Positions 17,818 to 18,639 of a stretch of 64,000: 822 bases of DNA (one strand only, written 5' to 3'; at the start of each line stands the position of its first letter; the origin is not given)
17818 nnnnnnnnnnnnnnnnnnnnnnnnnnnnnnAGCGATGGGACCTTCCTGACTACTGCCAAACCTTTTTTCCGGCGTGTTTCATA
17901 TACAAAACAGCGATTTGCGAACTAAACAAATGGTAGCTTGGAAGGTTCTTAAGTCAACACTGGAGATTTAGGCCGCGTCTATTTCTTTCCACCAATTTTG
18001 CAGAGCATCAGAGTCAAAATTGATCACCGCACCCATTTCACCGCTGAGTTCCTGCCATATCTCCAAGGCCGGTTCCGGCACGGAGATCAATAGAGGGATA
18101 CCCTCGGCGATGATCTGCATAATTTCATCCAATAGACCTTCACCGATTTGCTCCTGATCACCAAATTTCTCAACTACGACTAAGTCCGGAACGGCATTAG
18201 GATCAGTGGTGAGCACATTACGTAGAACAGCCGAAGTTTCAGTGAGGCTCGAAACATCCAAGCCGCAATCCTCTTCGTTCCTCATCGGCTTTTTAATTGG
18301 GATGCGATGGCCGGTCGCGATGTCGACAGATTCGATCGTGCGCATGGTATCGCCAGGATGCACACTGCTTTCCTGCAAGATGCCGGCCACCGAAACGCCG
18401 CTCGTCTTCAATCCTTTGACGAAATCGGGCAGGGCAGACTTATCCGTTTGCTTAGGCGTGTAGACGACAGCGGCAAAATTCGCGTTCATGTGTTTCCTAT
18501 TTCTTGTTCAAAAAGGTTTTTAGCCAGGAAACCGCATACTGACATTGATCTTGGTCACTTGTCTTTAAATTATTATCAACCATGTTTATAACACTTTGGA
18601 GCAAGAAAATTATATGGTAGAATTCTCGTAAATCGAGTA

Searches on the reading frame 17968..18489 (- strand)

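Call 17: search_protein_families(library=pfam, proteins=[window:17968-18489:-], max_evalue=0.00001)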
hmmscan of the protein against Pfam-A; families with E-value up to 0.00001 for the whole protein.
window:17968-18489:- (173 aa): 1 family
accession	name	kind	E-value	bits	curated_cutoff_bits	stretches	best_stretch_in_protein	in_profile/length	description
PF10649.15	DUF2478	-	3.4e-33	114.9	22.3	1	6-166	2-159/159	Protein of unknown function (DUF2478)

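Call 39: search_protein_families(library=ncbifam, proteins=[window:17968-18489:-], max_evalue=0.001)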
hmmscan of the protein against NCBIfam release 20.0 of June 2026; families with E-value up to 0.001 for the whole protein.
window:17968-18489:- (173 aa): 0 families
